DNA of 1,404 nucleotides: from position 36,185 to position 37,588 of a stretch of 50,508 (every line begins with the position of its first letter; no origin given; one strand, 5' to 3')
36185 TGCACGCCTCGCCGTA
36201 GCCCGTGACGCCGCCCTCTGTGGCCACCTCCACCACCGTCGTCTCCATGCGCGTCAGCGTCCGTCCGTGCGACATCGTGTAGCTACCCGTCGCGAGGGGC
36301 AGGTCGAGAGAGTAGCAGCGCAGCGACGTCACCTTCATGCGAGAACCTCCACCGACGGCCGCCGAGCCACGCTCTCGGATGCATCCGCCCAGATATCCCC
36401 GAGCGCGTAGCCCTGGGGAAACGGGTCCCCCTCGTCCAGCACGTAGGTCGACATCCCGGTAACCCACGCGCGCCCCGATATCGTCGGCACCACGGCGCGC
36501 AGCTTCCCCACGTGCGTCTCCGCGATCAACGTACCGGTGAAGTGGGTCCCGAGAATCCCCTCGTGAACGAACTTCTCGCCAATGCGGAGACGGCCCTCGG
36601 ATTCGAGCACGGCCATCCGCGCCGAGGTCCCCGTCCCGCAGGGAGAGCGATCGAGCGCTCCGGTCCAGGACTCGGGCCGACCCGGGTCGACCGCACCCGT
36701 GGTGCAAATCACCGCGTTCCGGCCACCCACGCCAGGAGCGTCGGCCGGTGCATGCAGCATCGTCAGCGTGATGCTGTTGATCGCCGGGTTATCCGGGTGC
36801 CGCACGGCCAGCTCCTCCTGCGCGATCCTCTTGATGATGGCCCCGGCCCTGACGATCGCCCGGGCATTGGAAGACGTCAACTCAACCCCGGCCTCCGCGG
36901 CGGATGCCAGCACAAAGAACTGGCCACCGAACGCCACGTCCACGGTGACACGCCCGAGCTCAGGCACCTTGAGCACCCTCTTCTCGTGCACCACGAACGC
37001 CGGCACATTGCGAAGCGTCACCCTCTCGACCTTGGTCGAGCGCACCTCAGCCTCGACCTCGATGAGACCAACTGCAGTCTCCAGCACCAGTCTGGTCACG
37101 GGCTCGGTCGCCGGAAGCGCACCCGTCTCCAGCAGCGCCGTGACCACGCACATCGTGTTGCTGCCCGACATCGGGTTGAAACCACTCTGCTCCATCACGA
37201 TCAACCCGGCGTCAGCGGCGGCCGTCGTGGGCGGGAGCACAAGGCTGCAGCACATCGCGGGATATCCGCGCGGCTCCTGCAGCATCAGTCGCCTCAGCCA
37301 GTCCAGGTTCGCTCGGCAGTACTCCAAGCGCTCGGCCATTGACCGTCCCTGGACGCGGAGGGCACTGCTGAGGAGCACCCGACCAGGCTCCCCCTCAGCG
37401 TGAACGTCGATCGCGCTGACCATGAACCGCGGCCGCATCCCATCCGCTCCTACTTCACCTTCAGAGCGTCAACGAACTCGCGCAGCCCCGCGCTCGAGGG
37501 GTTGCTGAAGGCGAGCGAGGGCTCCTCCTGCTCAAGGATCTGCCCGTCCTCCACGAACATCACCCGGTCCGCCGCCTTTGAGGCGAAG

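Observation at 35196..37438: PRS-B (second Ser/Cys paralog) overlapping an enolase-superfamily enzyme by ATGA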

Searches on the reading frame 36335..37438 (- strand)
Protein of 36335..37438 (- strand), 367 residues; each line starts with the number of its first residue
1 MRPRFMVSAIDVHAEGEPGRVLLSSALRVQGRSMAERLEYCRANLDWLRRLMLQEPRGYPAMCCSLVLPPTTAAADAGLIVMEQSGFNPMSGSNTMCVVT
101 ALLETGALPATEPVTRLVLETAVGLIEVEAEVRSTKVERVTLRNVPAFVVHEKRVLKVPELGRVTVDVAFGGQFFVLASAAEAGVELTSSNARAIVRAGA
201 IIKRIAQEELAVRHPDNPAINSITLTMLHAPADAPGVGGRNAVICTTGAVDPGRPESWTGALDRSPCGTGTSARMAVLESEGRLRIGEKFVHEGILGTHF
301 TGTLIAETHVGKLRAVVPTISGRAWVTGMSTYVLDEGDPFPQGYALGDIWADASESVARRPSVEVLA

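Call 6: search_protein_families(library=pfam, proteins=[window:36335-37438:-])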
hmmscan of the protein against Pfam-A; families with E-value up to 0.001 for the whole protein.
window:36335-37438:- (367 aa): 1 family
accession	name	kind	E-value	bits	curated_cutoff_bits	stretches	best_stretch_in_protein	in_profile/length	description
PF05544.16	Pro_racemase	-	4.9e-110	368.1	27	1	10-344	2-324/325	Proline racemase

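Call 8: search_solved_structures(query=window:36335-37438:-, show_alignments=2)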
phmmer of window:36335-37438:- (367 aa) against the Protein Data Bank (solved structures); distinct sequences matched with E-value up to 0.001: 17.
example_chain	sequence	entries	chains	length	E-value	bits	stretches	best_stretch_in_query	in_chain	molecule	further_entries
4k8l_A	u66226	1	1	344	2.4e-77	263.4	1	2-353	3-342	Proline racemase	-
1tm0_A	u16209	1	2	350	6.3e-72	245.6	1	2-351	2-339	PROLINE RACEMASE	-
4q2h_A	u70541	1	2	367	1.9e-69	237.5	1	4-352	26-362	Proline racemase protein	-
7pb3_AAA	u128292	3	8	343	6.2e-69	235.7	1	7-345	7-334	Proline racemase A (AsProR)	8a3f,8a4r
6j7c_A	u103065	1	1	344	1.3e-67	231.4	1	8-346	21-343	Proline racemase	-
4k7g_B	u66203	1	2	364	1.9e-67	230.9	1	1-351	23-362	3-hydroxyproline dehydratse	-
4lb0_A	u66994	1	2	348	2.3e-66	227.3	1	1-357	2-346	Uncharacterized protein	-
6r76_A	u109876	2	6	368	1.8e-65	224.4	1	6-346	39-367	Proline racemase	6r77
1w61_A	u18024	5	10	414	1.2e-61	211.8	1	6-358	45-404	B-CELL MITOGEN | Proline racemase A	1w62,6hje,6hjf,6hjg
7qpo_A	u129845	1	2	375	8.6e-41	143.2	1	6-346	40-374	Trans-3-hydroxy-L-proline dehydratase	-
2azp_A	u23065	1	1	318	4.7e-36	127.6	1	7-346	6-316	hypothetical protein PA1268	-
4jbd_A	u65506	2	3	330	1.1e-35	126.5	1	7-343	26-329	Proline racemase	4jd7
4juu_A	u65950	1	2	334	9.4e-35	123.3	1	7-344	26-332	Epimerase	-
4j9w_A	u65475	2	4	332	1.9e-34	122.4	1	7-343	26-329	Proline racemase family protein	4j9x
4jci_A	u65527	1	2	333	2.5e-33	118.6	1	7-345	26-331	Proline racemase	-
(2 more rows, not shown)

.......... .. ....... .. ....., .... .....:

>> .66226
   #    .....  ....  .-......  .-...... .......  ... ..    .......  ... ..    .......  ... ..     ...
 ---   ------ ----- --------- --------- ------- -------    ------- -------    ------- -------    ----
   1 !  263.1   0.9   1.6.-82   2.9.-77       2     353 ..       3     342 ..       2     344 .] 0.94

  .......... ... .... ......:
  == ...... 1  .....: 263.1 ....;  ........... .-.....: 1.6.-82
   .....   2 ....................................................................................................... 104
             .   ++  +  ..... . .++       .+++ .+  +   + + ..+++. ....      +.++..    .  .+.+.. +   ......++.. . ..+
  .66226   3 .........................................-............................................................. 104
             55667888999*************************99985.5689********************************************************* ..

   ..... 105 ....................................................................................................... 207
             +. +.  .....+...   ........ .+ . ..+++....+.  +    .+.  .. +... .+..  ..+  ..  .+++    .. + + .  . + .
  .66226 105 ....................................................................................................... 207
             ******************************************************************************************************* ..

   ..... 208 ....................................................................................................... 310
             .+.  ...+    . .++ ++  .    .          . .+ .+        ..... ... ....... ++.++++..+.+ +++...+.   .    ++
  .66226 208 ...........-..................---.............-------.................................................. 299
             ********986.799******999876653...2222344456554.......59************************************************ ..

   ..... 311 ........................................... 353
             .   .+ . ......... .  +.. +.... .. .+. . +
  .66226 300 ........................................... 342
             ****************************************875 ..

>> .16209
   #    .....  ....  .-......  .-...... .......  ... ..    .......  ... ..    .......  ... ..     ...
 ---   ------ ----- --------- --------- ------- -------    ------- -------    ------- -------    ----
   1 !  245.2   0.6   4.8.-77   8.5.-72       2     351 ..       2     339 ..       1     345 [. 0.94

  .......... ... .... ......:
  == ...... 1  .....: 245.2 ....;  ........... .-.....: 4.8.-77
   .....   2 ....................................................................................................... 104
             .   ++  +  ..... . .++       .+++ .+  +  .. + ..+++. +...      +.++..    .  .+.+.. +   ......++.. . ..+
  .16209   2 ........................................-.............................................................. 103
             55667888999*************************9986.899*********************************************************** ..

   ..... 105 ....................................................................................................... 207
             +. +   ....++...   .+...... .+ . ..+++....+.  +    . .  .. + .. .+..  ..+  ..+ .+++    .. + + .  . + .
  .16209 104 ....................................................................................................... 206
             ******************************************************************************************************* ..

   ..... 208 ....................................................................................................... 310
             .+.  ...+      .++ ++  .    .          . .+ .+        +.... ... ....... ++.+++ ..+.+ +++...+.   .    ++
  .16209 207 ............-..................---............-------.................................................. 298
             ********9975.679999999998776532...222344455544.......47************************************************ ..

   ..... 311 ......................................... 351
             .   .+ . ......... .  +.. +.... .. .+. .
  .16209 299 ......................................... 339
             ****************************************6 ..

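Call 9: search_protein_families(library=ncbifam, proteins=[window:36335-37438:-])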
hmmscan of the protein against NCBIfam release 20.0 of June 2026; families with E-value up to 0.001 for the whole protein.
window:36335-37438:- (367 aa): 6 families
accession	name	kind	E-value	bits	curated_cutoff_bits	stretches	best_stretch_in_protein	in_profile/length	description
NF047722.1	T3LHypDht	equivalog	7.5e-94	314.6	550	1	1-351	1-340/341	trans-3-hydroxy-L-proline dehydratase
NF010576.0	PRK13969.1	equivalog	7.4e-87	291.4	556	1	5-346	5-334/335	proline racemase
NF010578.0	PRK13971.1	equivalog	8.6e-82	274.9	376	1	7-346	6-332/333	4-hydroxyproline epimerase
NF045511.1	TransHydProDhtase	equivalog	1.2e-71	241.6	540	1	6-345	6-333/335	trans-3-hydroxy-L-proline dehydratase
NF052296.1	HdxProlEpimProt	equivalog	5.3e-54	183.7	450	1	9-343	3-307/309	4-hydroxyproline epimerase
NF010577.0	PRK13970.1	equivalog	1.1e-40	139.9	442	1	7-344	5-309/311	4-hydroxyproline epimerase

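Call 33: find_homologous_proteins(query=window:36335-37438:-, max_evalue=1e-30)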
Query window:36335-37438:- (367 aa): 7710 proteins with E <= 1e-30 among 8000 candidates; the best 120 are listed.
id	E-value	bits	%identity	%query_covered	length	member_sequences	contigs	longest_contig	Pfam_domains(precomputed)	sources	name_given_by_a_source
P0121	2.1e-237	805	100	100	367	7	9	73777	PF05544.17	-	-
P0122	2.1e-214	729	90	100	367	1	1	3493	PF05544.17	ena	-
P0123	2.7e-181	620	76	100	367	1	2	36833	PF05544.17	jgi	jgi:proline racemase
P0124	6.7e-174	596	73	99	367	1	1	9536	PF05544.17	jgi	jgi:proline racemase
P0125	6.0e-152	524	65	96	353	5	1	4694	PF05544.17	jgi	jgi:proline racemase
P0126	2.2e-138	479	59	96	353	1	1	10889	PF05544.17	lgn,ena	-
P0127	6.9e-137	474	59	96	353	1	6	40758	PF05544.17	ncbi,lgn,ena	-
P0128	7.9e-136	471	58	96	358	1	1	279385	PF05544.17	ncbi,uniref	ncbi:proline racemase family protein [Streptomyces sp. NPDC058464]|uniref:proline racemase family pr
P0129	1.9e-135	469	58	95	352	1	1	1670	PF05544.17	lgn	-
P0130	4.4e-135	468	60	94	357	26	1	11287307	PF05544.17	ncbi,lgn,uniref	ncbi:proline racemase family protein [Streptomyces sp. NBC_00019]|uniref:proline racemase family pro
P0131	9.6e-135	467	58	99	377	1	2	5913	PF05544.17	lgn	-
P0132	1.0e-134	467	58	96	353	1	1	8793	PF05544.17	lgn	-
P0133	2.6e-134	466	59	96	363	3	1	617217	PF05544.17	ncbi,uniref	ncbi:proline racemase family protein [Saccharopolyspora taberi]|uniref:Proline racemase family prote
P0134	4.6e-134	465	59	95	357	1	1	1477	PF05544.17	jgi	jgi:proline racemase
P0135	4.9e-134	465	60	98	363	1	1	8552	PF05544.17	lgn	-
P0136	5.7e-134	465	57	98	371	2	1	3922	PF05544.17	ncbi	-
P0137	1.3e-133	463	59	95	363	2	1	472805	PF05544.17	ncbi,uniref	ncbi:proline racemase family protein [Streptomyces sp. NPDC002838]|uniref:proline racemase family pr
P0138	1.5e-133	463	58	95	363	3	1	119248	PF05544.17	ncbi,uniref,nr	ncbi:hypothetical protein FE633_26240 [Streptomyces montanus]|uniref:Proline racemase n=1 Tax=Strept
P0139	2.3e-133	463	60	94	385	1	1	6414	PF05544.17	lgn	-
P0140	3.8e-133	462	60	94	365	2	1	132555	PF05544.17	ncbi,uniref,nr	ncbi:proline racemase [Saccharopolyspora subtropica]|uniref:Proline racemase n=1 Tax=Saccharopolyspo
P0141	6.6e-133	461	58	98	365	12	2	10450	PF05544.17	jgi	jgi:proline racemase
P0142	1.1e-132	460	58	95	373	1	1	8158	PF05544.17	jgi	jgi:proline racemase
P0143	1.6e-132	460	58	95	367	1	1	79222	PF05544.17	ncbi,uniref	ncbi:proline racemase family protein [Streptomyces sp. NPDC050549]|uniref:proline racemase family pr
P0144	2.4e-132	459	56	100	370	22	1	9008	PF05544.17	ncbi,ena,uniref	ncbi:proline racemase family protein [Rhodococcus sp. NPDC057014]|uniref:proline racemase family pro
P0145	2.5e-132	459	58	97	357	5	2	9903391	PF05544.17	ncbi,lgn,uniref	ncbi:proline racemase family protein [Streptomyces sp. NBC_01537]|uniref:proline racemase family pro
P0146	2.9e-132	459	59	96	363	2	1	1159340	PF05544.17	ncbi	-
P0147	3.2e-132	459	60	96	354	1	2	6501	PF05544.17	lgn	-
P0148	4.5e-132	458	60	94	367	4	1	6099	PF05544.17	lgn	-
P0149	4.7e-132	458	61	96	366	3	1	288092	PF05544.17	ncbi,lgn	ncbi:proline racemase family protein [Streptomyces sp. NPDC001700]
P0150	5.2e-132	458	58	96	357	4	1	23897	PF05544.17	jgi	jgi:proline racemase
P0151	6.4e-132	458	59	94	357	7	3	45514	PF05544.17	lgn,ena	-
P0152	8.6e-132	457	58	96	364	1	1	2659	PF05544.17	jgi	jgi:proline racemase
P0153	8.7e-132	457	59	95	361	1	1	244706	PF05544.17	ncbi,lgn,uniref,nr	ncbi:hypothetical protein E1161_04510 [Saccharopolyspora aridisoli]|uniref:Proline racemase n=1 Tax=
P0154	1.2e-131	457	58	95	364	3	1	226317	PF05544.17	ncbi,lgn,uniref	ncbi:proline racemase family protein [Streptomyces sp. NPDC050211]|uniref:proline racemase family pr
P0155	1.3e-131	457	60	94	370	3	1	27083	PF05544.17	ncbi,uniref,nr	ncbi:proline racemase family protein [Streptomyces botrytidirepellens]|uniref:Proline racemase n=1 T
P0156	1.6e-131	456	58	95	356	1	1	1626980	PF05544.17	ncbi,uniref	ncbi:proline racemase family protein [Streptomyces sp. NPDC050315]|uniref:proline racemase family pr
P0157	2.9e-131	456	59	96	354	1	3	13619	PF05544.17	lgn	-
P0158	3.1e-131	456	59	94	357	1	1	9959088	PF05544.17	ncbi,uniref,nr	ncbi:proline racemase family protein [Streptomyces ferrugineus]|uniref:Proline racemase family prote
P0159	6.8e-131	454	58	96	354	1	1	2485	PF05544.17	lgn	-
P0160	1.1e-130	454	59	95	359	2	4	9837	PF05544.17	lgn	-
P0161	1.2e-130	454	59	95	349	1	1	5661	PF05544.17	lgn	-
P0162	1.6e-130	453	58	95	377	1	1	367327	PF05544.17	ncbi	ncbi:proline racemase family protein [Streptomyces sp. NPDC002851]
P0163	2.4e-130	453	62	88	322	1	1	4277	PF05544.17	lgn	-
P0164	2.4e-130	453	58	95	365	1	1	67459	PF05544.17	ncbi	ncbi:proline racemase family protein [Parasphingorhabdus pacifica]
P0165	2.6e-130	452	58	96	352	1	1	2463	PF05544.17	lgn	-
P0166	2.9e-130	452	59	95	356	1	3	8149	PF05544.17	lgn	-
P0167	3.5e-130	452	58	95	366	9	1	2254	PF05544.17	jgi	jgi:proline racemase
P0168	3.6e-130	452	57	96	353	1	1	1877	PF05544.17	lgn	-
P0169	6.8e-130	451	55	97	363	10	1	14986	PF05544.17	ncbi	-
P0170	1.2e-129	450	58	95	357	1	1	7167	PF05544.17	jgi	jgi:proline racemase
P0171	1.4e-129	450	57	96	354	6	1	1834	PF05544.17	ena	-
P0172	2.2e-129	449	57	97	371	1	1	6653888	PF05544.17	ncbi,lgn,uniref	ncbi:Proline racemase [Streptomyces sp. enrichment culture]|uniref:proline racemase family protein n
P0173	2.5e-129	449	58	94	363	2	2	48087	PF05544.17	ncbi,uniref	ncbi:proline racemase family protein [Streptomyces sp. NBC_00063]|uniref:proline racemase family pro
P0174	3.3e-129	449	58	94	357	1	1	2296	PF05544.17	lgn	-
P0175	4.0e-129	449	59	97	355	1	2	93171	PF05544.17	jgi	jgi:proline racemase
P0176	6.5e-129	448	59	95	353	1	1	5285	PF05544.17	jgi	jgi:proline racemase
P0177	8.1e-129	448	56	95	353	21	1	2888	PF05544.17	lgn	-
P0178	8.2e-129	448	56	99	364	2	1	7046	PF05544.17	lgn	-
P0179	8.8e-129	447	58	95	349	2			PF05544.17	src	-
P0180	9.4e-129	447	57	96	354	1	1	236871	PF05544.17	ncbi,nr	ncbi:MAG TPA: proline racemase family protein [Candidatus Acidoferrales bacterium]|nr:proline racema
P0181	1.2e-128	447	57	97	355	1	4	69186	PF05544.17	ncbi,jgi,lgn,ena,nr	ncbi:MAG TPA: proline racemase family protein [Terriglobia bacterium]|nr:proline racemase family pro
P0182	1.2e-128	447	56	96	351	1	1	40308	PF05544.17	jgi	jgi:proline racemase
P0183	1.3e-128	447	59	97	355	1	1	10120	PF05544.17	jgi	jgi:proline racemase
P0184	1.3e-128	447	56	96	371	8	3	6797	PF05544.17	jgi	jgi:proline racemase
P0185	1.5e-128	447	57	96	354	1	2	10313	PF05544.17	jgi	jgi:proline racemase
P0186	1.6e-128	447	57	95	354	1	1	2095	PF05544.17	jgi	jgi:proline racemase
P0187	1.6e-128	447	55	98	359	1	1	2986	PF05544.17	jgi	jgi:proline racemase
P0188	1.8e-128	446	57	96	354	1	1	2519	PF05544.17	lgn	-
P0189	2.4e-128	446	55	98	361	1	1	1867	PF05544.17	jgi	jgi:proline racemase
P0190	2.6e-128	446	56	97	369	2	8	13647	PF05544.17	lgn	-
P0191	2.7e-128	446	57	95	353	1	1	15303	PF05544.17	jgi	jgi:proline racemase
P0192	3.5e-128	445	59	94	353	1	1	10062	PF05544.17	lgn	-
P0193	3.6e-128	445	55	95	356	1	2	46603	PF05544.17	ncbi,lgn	-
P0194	3.7e-128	445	58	95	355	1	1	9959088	PF05544.17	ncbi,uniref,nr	ncbi:proline racemase family protein [Streptomyces ferrugineus]|uniref:Proline racemase family prote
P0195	4.0e-128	445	58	94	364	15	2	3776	PF05544.17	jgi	jgi:proline racemase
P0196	4.1e-128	445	58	95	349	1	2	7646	PF05544.17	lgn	-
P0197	4.8e-128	445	57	95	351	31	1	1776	PF05544.17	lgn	-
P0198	4.9e-128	445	57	94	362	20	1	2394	PF05544.17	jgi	jgi:proline racemase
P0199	5.3e-128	445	59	96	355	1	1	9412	PF05544.17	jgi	jgi:proline racemase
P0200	5.9e-128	445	58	97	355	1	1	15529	PF05544.17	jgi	jgi:proline racemase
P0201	6.2e-128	445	58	95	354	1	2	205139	PF05544.17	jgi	jgi:proline racemase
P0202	6.3e-128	445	57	95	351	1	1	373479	PF05544.17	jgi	jgi:proline racemase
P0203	6.4e-128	445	58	94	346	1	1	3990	PF05544.17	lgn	-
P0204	8.1e-128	444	58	94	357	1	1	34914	PF05544.17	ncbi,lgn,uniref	ncbi:proline racemase family protein [Streptomyces sp. NPDC006235]|uniref:proline racemase family pr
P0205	1.2e-127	444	58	94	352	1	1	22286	PF05544.17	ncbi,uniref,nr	ncbi:proline racemase family protein [Streptomyces oryzae]|uniref:Proline racemase family protein n=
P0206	1.6e-127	443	58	95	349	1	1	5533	PF05544.17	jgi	jgi:proline racemase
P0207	1.6e-127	443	58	94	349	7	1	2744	PF05544.17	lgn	-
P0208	1.7e-127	443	57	95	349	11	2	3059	PF05544.17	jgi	jgi:proline racemase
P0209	1.8e-127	443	57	94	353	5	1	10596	PF05544.17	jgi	jgi:proline racemase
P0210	2.2e-127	443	57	96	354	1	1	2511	PF05544.17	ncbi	-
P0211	2.2e-127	443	58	94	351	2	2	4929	PF05544.17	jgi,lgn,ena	-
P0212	2.9e-127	442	58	96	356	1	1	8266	PF05544.17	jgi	jgi:proline racemase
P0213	3.0e-127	442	57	95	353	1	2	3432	PF05544.17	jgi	jgi:proline racemase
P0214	3.3e-127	442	54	98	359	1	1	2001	PF05544.17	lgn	-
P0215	4.1e-127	442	56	95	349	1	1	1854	PF05544.17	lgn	-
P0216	4.1e-127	442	57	94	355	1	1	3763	PF05544.17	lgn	-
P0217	4.2e-127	442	57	96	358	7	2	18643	PF05544.17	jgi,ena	-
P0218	4.3e-127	442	58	98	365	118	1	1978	PF05544.17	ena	-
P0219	4.4e-127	442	56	96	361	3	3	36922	PF05544.17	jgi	jgi:proline racemase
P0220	4.9e-127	442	58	95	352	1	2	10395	PF05544.17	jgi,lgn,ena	-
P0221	5.1e-127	442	57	95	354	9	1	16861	PF05544.17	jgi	jgi:proline racemase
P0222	5.2e-127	442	56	96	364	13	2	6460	PF05544.17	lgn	-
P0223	5.4e-127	442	57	95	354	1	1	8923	PF01678.25,PF05544.17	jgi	jgi:proline racemase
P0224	5.6e-127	442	55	95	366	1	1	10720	PF05544.17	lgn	-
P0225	6.6e-127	441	57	95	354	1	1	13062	PF05544.17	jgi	jgi:proline racemase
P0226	7.0e-127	441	56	96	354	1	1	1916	PF05544.17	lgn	-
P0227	7.3e-127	441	57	95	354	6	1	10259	PF05544.17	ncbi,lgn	ncbi:MAG: proline racemase family protein [Candidatus Acidiferrales bacterium]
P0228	7.9e-127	441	57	95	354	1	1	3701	PF05544.17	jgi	jgi:proline racemase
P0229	8.3e-127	441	57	95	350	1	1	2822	PF05544.17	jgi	jgi:proline racemase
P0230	8.3e-127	441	56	95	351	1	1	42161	PF05544.17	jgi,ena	-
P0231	8.5e-127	441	58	96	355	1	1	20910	PF05544.17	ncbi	-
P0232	1.1e-126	441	56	95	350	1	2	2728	PF05544.17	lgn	-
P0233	1.2e-126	440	56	95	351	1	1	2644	PF05544.17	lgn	-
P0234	1.4e-126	440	56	96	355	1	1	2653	PF05544.17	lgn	-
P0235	1.4e-126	440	58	94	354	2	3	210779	PF05544.17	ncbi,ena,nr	ncbi:MAG TPA: proline racemase family protein [Candidatus Acidoferrum sp.]|nr:proline racemase famil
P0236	1.7e-126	440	54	96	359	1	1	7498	PF05544.17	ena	-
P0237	1.8e-126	440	57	96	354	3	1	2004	PF05544.17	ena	-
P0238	1.8e-126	440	55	97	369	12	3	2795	PF05544.17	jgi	jgi:proline racemase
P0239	1.8e-126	440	56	96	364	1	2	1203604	PF05544.17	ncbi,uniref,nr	ncbi:proline racemase family protein [Streptomyces lanatus]|uniref:Proline racemase family protein n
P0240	1.9e-126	440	57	94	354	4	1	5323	PF05544.17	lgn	-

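Call 47: find_encoding_contigs(protein=P0130, flank=10000, max_places=1)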
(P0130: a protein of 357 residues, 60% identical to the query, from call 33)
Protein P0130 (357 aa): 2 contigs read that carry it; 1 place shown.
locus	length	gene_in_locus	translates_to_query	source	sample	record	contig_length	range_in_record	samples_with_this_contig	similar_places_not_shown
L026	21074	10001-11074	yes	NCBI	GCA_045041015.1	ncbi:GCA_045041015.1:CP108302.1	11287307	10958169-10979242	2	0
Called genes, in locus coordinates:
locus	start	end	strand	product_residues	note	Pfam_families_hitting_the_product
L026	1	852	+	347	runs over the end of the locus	PF01408:GFO_IDH_MocA, PF03447:NAD_binding_3 (weak), PF02894:GFO_IDH_MocA_C, PF22725:GFO_IDH_MocA_C3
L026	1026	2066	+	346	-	PF00356:LacI, PF00532:Peripla_BP_1, PF13407:Peripla_BP_4 (weak), PF13377:Peripla_BP_3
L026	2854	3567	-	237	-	PF00392:GntR, PF07729:FCD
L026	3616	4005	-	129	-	PF01243:PNPOx_N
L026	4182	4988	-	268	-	PF02463:SMC_N (faint), PF00005:ABC_tran, PF13304:AAA_21 (faint)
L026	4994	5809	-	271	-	PF00528:BPD_transp_1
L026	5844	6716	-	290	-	PF00497:SBP_bac_3, PF12974:Phosphonate-bd (faint)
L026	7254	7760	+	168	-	PF05544:Pro_racemase (faint)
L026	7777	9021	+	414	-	PF00070:Pyr_redox (faint), PF00890:FAD_binding_2 (faint), PF01266:DAO, PF01593:Amino_oxidase (faint), PF03486:HI0933_like (faint), PF07992:Pyr_redox_2 (faint), PF13450:NAD_binding_8 (weak), PF13738:Pyr_redox_3 (faint)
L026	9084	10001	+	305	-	PF00701:DHDPS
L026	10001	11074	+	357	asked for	PF05544:Pro_racemase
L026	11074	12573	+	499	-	PF00171:Aldedh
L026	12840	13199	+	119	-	PF08274:Zn_Ribbon_YjdM, PF03831:YjdM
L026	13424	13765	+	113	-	PF01022:HTH_5, PF12802:MarR_2 (faint), PF12840:HTH_20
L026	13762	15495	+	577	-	PF00916:Sulfate_transp, PF01740:STAS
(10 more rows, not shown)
